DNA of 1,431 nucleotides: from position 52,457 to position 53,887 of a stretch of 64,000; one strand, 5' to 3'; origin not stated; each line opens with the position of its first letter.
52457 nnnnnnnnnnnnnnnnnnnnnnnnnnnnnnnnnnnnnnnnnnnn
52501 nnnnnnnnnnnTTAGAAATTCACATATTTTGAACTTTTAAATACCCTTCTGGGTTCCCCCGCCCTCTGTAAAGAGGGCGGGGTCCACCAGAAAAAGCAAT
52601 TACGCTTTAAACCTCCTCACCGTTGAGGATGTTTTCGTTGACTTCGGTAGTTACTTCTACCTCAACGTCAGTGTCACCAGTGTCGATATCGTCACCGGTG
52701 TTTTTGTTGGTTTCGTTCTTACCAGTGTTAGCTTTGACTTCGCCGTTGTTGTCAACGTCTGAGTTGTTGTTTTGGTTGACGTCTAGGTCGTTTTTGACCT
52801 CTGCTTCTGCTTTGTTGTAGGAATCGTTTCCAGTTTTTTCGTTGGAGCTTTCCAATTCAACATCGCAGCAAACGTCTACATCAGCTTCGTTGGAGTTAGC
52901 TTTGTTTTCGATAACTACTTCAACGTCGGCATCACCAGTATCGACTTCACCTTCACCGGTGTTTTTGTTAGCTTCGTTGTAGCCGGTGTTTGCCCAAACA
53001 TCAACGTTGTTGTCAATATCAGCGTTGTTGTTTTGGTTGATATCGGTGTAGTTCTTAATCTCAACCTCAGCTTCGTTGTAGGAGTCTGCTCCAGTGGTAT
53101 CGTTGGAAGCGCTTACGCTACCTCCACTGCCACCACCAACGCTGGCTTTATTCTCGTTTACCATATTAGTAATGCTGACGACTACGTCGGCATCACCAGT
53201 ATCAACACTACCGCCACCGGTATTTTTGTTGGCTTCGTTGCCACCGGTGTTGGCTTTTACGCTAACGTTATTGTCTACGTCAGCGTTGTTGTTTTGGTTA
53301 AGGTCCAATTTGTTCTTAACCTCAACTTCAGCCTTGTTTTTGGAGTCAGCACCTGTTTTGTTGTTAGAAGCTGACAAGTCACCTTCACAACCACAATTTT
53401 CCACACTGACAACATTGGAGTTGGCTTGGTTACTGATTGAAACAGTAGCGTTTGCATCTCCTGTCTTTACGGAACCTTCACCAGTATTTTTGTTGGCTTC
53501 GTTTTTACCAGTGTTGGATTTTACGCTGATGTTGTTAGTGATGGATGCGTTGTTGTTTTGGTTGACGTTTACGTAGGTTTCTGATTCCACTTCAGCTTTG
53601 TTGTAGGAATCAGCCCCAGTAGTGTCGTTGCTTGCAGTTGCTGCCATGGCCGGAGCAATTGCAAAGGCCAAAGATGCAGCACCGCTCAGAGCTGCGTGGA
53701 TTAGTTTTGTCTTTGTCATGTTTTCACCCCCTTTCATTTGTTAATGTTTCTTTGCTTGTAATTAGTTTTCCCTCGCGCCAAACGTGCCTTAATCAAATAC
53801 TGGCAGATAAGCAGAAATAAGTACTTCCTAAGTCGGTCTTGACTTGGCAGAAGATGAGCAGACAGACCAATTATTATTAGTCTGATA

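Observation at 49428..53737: Cluster of three paralogous secreted Asn/Thr/Gly-rich repeat proteins, one LPxTG-anchored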

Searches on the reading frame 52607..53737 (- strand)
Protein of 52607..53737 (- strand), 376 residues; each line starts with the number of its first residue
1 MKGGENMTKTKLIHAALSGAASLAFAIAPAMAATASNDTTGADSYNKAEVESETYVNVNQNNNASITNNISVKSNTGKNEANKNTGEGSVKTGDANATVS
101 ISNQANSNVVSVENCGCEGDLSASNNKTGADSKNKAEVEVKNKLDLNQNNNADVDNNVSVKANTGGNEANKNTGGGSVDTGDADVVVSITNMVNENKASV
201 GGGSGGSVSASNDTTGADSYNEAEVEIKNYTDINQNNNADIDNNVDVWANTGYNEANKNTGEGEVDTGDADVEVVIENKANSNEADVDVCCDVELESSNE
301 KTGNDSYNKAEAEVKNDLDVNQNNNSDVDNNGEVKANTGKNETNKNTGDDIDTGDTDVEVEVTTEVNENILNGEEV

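Call 3: search_protein_families(library=pfam, proteins=[window:52607-53737:-], max_evalue=1)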
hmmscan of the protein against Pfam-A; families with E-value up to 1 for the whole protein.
window:52607-53737:- (376 aa): 2 families
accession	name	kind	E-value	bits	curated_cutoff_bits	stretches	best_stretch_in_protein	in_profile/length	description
PF21462.3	PsaS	-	0.023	15.2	27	1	204-254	46-97/112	Ph 6 antigen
PF22860.2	DUF7017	-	0.033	14.6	27.5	1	218-259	85-127/141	Domain of unknown function (DUF7017)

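Call 4: search_protein_families(library=ncbifam, proteins=[window:52607-53737:-], max_evalue=1)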
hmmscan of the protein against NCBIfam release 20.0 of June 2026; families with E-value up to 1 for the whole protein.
window:52607-53737:- (376 aa): 1 family
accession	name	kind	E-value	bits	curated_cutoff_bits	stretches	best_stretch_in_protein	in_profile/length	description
NF047414.1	BRANT_His_rich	hypoth_equivalog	0.12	13.4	44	1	11-69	3-52/62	His-rich protein BRANT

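Call 11: find_homologous_proteins(query=window:52607-53737:-, max_evalue=0.001)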
Query window:52607-53737:- (376 aa): 445 proteins with E <= 0.001 among 8000 candidates; the best 120 are listed.
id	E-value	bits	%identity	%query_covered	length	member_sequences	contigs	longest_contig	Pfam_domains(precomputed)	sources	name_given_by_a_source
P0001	6.6e-103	363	40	89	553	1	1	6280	-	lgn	-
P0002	1.5e-101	359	56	97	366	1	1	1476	-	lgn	-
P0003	1.2e-91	326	55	97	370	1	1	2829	-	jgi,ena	-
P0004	6.2e-91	324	57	90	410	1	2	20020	-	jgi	jgi:hypothetical protein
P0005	4.8e-89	318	39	98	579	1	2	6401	-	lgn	-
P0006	4.6e-81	291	50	95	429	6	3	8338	-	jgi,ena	-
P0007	3.8e-79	285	50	97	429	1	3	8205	-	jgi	jgi:hypothetical protein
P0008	1.6e-77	280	49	97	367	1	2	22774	-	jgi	jgi:hypothetical protein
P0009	8.0e-77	278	48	97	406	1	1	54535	-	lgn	-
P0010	7.0e-74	268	41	97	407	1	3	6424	-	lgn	-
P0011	2.2e-72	263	46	94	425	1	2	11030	-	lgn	-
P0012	1.6e-71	260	41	94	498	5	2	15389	-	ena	-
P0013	7.1e-71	258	46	95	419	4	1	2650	-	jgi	-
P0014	2.8e-70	256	47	98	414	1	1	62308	-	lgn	-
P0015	4.1e-70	255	46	95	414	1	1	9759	-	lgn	-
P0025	1.7e-64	237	46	96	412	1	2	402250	-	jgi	-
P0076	5.0e-51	193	38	96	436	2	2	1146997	-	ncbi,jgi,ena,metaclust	metaclust:\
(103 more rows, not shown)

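Call 17: search_solved_structures(query=A1, max_evalue=1)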
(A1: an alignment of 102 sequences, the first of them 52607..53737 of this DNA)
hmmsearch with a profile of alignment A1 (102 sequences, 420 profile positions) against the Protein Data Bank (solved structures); distinct sequences matched with E-value up to 1: 0.

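Call 19: find_encoding_contigs(protein=P0076, flank=10000, max_places=2)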
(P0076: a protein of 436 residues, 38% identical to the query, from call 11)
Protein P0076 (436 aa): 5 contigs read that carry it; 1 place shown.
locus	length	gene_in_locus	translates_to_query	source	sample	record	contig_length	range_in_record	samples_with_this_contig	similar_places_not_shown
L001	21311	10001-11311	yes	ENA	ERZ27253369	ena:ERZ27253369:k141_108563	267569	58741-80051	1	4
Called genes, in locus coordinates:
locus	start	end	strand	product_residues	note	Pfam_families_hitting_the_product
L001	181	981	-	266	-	-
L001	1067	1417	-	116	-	PF04977:DivIC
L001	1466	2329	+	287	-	PF02899:Phage_int_SAM_1, PF13495:Phage_int_SAM_4, PF00589:Phage_integrase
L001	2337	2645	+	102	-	-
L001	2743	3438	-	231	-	PF13384:HTH_23 (faint)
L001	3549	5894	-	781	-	PF26449:DUF8128, PF01935:DUF87 (weak)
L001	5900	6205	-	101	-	-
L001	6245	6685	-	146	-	PF09055:Sod_Ni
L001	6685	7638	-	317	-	PF01266:DAO (faint), PF07992:Pyr_redox_2, PF13738:Pyr_redox_3, PF00070:Pyr_redox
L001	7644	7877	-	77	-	-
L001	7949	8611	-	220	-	PF01569:PAP2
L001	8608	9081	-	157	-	PF01467:CTP_transf_like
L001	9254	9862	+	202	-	-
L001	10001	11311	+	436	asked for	-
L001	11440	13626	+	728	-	-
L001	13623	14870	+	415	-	-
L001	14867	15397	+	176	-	PF04203:Sortase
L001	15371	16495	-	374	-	PF07907:YibE_F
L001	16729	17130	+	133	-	-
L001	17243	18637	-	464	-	PF00929:RNase_T, PF01541:GIY-YIG, PF27096:UvrC_M, PF27115:Cho_C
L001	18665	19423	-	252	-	PF02535:Zip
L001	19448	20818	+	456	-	-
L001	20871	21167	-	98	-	PF06983:3-dmu-9_3-mt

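Call 20: find_encoding_contigs(protein=P0025, flank=10000, max_places=2)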
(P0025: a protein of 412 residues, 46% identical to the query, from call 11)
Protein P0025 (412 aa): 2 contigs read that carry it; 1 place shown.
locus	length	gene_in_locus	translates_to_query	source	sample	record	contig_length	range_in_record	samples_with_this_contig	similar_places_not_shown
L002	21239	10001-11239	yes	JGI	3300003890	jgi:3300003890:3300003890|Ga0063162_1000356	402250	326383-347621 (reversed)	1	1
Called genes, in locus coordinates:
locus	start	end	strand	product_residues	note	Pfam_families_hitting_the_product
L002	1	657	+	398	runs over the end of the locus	PF02156:Glyco_hydro_26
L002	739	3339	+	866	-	PF13641:Glyco_tranf_2_3, PF13506:Glyco_transf_21, PF13632:Glyco_trans_2_3, PF03552:Cellulose_synt, PF02156:Glyco_hydro_26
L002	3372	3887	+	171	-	-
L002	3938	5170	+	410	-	PF05922:Inhibitor_I9, PF00082:Peptidase_S8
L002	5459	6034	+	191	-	PF12389:Peptidase_M73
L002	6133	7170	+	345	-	PF00932:LTD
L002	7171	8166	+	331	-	PF00353:HemolysinCabind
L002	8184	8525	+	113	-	-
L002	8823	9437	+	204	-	PF11611:DUF4352 (weak)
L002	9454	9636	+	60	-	PF10055:DUF2292 (weak)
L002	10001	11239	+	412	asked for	-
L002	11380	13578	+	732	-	-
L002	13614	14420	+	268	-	-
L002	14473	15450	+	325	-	PF00188:CAP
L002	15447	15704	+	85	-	-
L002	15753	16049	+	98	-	PF01245:Ribosomal_L19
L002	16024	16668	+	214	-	PF01351:RNase_HII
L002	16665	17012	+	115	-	PF08378:NERD, PF02021:UPF0102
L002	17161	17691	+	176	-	PF02834:LigT_PEase (faint), PF13563:2_5_RNA_ligase2, PF10469:AKAP7_NLS (weak)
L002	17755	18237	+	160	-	-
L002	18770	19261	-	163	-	PF01928:CYTH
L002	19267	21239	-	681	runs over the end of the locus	-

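Call 22: predict_structure(alignment_id=A1)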
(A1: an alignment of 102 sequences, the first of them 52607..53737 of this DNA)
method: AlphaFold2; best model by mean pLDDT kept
length: 376 residues; sequences in the alignment: 102
mean_pLDDT: 86.6   pTM: 0.80
mean pLDDT of the five models: 86.6, 80.5, 76.8, 74.2, 62.9
residues with pLDDT >= 90: 241; 70-90: 96; 50-70: 16; < 50: 23
segments of 3 or more residues with pLDDT < 50: 1-21
pLDDT, mean of each block of 10 residues (from residue 1): 37 42 55 87 93 91 95 89 77 92 93 80 93 95 95 97 87 79 95 94 84 94 95 97 96 82 85 96 89 90 93 94 97 91 76 91 96 64
secondary structure, 60 per line:
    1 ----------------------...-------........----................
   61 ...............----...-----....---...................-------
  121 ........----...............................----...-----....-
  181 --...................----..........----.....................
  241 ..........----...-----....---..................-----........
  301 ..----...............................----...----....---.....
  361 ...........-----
elements in order: E23-25 E33-40 E45-75 E80-82 E88-91 E95-113 E121-128 E133-163 E168-170 E176-179 E183-201 E206-215 E220-250 E255-257 E263-266 E270-287 E293-302 E307-337 E342-344 E349-352 E356-371

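Call 26: fold_search(model_id=the predicted structure, library=pdb)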
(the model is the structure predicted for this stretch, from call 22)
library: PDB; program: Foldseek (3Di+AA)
matches with E <= 10: 118; with E <= 0.001: 0
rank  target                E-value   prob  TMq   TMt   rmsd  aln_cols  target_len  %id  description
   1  9u4u_A                4.4e-02  0.05  0.07  0.13  34.2       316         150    9  Structure of the functional amyloid FapC from Pseudomonas sp.UK4 (released 2025-08-06)
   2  5awf_A                8.8e-02  0.02  0.06  0.06  37.6       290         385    9  Crystal structure of SufB-SufC-SufD complex from Escherichia coli (released 2015-11-11)
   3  5awf_E                1.8e-01  0.02  0.08  0.08  37.1       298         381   10  Crystal structure of SufB-SufC-SufD complex from Escherichia coli (released 2015-11-11)
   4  5awf_B                2.6e-01  0.01  0.06  0.05  40.9       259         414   11  Crystal structure of SufB-SufC-SufD complex from Escherichia coli (released 2015-11-11)
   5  9ozd_A                2.8e-01  0.01  0.05  0.05  39.2       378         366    8  Crystal structure of the polysaccharide lyase RbmB from Vibrio cholerae bound to Vibrio Polysaccharide (released 2026-03-11)
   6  5lw3                  2.9e-01  0.01  0.04  0.04  41.3       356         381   12  Azotobacter vinelandii Mannuronan C-5 epimerase AlgE6 A-module (released 2017-10-25)
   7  6n2b_A                3.5e-01  0.01  0.04  0.04  43.0       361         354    9  The Crystal Structure of Caldicellulosiruptor kristjanssonii Tapirin C-terminal domain (released 2018-12-19)
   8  8c50_A                4.1e-01  0.01  0.05  0.06  43.2       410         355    8  Pontibacter korlensis curli subunit CsgA (released 2023-06-28)
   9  4yzq_B                4.3e-01  0.01  0.04  0.07  37.6       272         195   12  C. bescii Family 3 pectate lyase double mutant K108A/Q111N in complex with trigalacturonic acid (released 2015-12-23)
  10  4z06_B                5.0e-01  0.01  0.04  0.07  37.5       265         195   12  C. bescii Family 3 pectate lyase double mutant K108A/R133A in complex with ALPHA-D-GALACTOPYRANURONIC ACID (released 2015-12-23)
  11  6tgf_D                5.0e-01  0.00  0.04  0.03  41.2       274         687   10  Pantoea stewartii WceF is a glycan biofilm modifying enzyme with a bacteriophage tailspike-like parallel beta-helix fo (released 2020-11-25)
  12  3t9g_B                5.5e-01  0.01  0.04  0.07  40.5       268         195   12  The crystal structure of family 3 pectate lyase from Caldicellulosiruptor bescii (released 2012-05-09)
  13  9a7k_B                5.8e-01  0.01  0.08  0.07  40.1       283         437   12  Integrative model of SUFB-SUFD by crosslinking MS and deep learning (released 2024-09-18)
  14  2zu0_A                6.1e-01  0.01  0.08  0.07  40.2       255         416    7  Crystal structure of SufC-SufD complex involved in the iron-sulfur cluster biosynthesis (released 2009-03-10)
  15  6k0v_A                7.1e-01  0.01  0.06  0.04  41.0       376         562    9  Catalytic domain of GH87 alpha-1,3-glucanase D1069A in complex with tetrasaccharides (released 2019-12-25)
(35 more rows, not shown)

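Call 30: find_related_loci(query=A2, collection=genome_contigs, flank=8000)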
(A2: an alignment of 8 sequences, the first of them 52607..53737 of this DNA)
Query A2 (376 aa) in genome_contigs; peptide patterns used: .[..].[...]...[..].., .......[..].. (x = any residue, [..] = any of these).
151 stretches matched a pattern; 70 encode a relative of the query (tblastn E <= 1e-3); 60 distinct loci.
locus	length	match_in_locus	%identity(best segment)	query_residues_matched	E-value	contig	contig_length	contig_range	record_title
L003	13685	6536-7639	59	7-375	5e-107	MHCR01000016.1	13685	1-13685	MAG: Candidatus Woykebacteria bacterium RBG_16_39_9b RBG_16_scaffold_3257, whole genome shotgun sequence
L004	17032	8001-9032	52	2-346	8e-89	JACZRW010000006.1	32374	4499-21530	MAG: Patescibacteria group bacterium isolate B106T1L10 B106T1L10_NODE1539, whole genome shotgun sequence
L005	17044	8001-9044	51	1-349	2e-80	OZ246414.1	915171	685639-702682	MAG: uncultured Gammaproteobacteria bacterium isolate SRP119689_co1_109 genome assembly, chromosome: 1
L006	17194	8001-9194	45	1-371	5e-80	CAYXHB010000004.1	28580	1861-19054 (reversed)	MAG TPA_asm: uncultured Gammaproteobacteria bacterium isolate SRP344714_co2_163 genome assembly, contig: NODE_4116_lengt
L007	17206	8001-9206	43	2-371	8e-76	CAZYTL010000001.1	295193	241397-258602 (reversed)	MAG TPA_asm: uncultured Gammaproteobacteria bacterium isolate SRP323688_co1_138 genome assembly, contig: NODE_51_length_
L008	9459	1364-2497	47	15-371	8e-78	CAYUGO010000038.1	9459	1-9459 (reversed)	MAG TPA_asm: uncultured Gammaproteobacteria bacterium isolate SRP107338_co1_147 genome assembly, contig: NODE_9013_lengt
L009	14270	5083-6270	46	7-371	6e-63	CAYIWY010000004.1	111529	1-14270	MAG TPA_asm: uncultured Gammaproteobacteria bacterium isolate ERP119705_co4_291 genome assembly, contig: NODE_52_length_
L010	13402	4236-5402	44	13-372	5e-59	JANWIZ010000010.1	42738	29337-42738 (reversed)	MAG: Patescibacteria group bacterium isolate CRAIB_MAG54 c_000000016207, whole genome shotgun sequence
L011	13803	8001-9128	42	7-371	4e-56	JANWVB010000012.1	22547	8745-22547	MAG: Patescibacteria group bacterium isolate SKYG105 NODE_12_length_22547_cov_3.534713, whole genome shotgun sequence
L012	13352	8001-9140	42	9-374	2e-55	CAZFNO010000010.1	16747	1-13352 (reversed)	MAG TPA_asm: uncultured Gammaproteobacteria bacterium isolate binchicken_co134_351 genome assembly, contig: NODE_7389_le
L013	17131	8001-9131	41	9-371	4e-55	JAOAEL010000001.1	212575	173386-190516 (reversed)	MAG: Patescibacteria group bacterium isolate SKW259 NODE_1_length_212575_cov_6.239475, whole genome shotgun sequence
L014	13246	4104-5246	42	11-375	9e-55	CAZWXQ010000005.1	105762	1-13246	MAG TPA_asm: uncultured Gammaproteobacteria bacterium isolate SRP292972_co3_100 genome assembly, contig: NODE_231_length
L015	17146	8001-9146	38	1-367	1e-53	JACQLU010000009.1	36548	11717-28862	MAG: Parcubacteria group bacterium isolate NC_groundwater_1211_Ag_S-0.1um_51_31 S_p1_S3_coassembly_k141_6226, whole geno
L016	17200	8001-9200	41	2-371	1e-53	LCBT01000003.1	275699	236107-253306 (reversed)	MAG: Candidatus Daviesbacteria bacterium GW2011_GWA1_41_61 UU73_C0003, whole genome shotgun sequence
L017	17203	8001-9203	43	2-375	7e-51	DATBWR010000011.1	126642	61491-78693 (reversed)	MAG TPA_asm: Candidatus Nanoarchaeia archaeon isolate SMAG_U7546 k141_1064745, whole genome shotgun sequence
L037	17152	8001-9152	38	2-370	2e-26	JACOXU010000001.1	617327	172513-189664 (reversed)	MAG: Candidatus Levyibacteriota bacterium isolate NC_groundwater_161_Ag_S-0.1um_37_19 S4_GD2017_2_S1_scaffold_10, whole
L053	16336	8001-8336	46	2-371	2e-15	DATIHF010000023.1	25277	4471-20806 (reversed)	MAG TPA_asm: Candidatus Saccharimonadales bacterium isolate SMAG_U15631 k141_978861, whole genome shotgun sequence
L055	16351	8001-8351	41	2-283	7e-11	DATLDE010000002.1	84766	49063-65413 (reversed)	MAG TPA_asm: Candidatus Limnocylindrales bacterium isolate SMAG_U14342 k141_4562558, whole genome shotgun sequence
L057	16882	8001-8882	33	5-289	9e-19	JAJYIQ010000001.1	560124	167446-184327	MAG: bacterium isolate DBS2-1.bin128 NODE_4_length_560124_cov_14.299098, whole genome shotgun sequence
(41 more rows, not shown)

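Call 44: search_protein_families(library=ncbifam, proteins=[L001:14867-15397:+, L014:8763-9476:+, L016:12921-13469:+, L037:12694-13299:+], max_evalue=0.01)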
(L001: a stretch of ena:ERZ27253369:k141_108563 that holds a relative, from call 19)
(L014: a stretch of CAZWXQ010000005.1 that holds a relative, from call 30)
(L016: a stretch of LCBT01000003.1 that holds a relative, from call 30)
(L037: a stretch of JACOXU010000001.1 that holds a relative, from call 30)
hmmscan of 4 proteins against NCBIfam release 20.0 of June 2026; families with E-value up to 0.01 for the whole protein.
L001:14867-15397:+ (176 aa): 6 families
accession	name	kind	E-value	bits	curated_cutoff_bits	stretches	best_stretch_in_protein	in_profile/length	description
NF033745.1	class_C_sortase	subfamily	8.8e-17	61.6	160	1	103-173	147-218/220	class C sortase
TIGR01076.1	sortase_fam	subfamily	2.8e-14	53.1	39.35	1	48-172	3-124/136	sortase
NF033746.1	class_D_sortase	subfamily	7.7e-11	42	165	1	48-175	13-133/135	class D sortase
NF058671.1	sortase_SrtD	exception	3.2e-09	36.7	140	1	104-174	113-186/187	class D sortase, LPxTATN-specific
NF033747.1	class_E_sortase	subfamily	7.9e-08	32.4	160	1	104-174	125-204/211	class E sortase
TIGR03784.1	marine_sortase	equivalog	7.8e-06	25.6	158.25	1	104-163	100-160/174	class GN sortase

L014:8763-9476:+ (237 aa): 7 families
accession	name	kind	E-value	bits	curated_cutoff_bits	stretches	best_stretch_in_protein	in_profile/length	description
NF033745.1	class_C_sortase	subfamily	1.5e-19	70.6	160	1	101-233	95-217/220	class C sortase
TIGR01076.1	sortase_fam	subfamily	4.6e-17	62.1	39.35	1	101-233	2-124/136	sortase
NF033746.1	class_D_sortase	subfamily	2.9e-16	59.5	165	1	101-236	12-133/135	class D sortase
NF058671.1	sortase_SrtD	exception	5.2e-16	58.9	140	1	102-234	67-185/187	class D sortase, LPxTATN-specific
NF033747.1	class_E_sortase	subfamily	3.8e-08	33.4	160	1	122-209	89-170/211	class E sortase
NF033748.1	class_F_sortase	subfamily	1.7e-07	31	166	1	102-220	14-133/155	class F sortase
TIGR03784.1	marine_sortase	equivalog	1.3e-06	28.2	158.25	1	164-224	99-160/174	class GN sortase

L016:12921-13469:+ (182 aa): 6 families
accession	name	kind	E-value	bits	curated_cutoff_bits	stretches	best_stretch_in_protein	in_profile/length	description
NF033745.1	class_C_sortase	subfamily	2.7e-18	66.5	160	1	46-179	95-218/220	class C sortase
TIGR01076.1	sortase_fam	subfamily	1.2e-17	64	39.35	1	46-178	2-124/136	sortase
NF033746.1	class_D_sortase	subfamily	3.8e-14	52.6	165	1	46-181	12-133/135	class D sortase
NF058671.1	sortase_SrtD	exception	7.8e-13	48.5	140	1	47-180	67-186/187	class D sortase, LPxTATN-specific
NF033747.1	class_E_sortase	subfamily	6e-06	26.2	160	1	64-180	86-204/211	class E sortase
TIGR03784.1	marine_sortase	equivalog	3.7e-05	23.4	158.25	1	110-169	100-160/174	class GN sortase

L037:12694-13299:+ (201 aa): 6 families
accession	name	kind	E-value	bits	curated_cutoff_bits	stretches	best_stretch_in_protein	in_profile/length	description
TIGR01076.1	sortase_fam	subfamily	7.6e-17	61.4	39.35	1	64-196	2-124/136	sortase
NF033745.1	class_C_sortase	subfamily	4.7e-16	59.2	160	1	64-196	95-217/220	class C sortase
NF033746.1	class_D_sortase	subfamily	2.4e-13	50.1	165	1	60-199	8-133/135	class D sortase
NF058671.1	sortase_SrtD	exception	1.7e-12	47.4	140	1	64-197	66-185/187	class D sortase, LPxTATN-specific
NF033747.1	class_E_sortase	subfamily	3.8e-06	26.9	160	1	88-197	92-203/211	class E sortase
TIGR03784.1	marine_sortase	equivalog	6.1e-06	26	158.25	1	131-187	103-160/174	class GN sortase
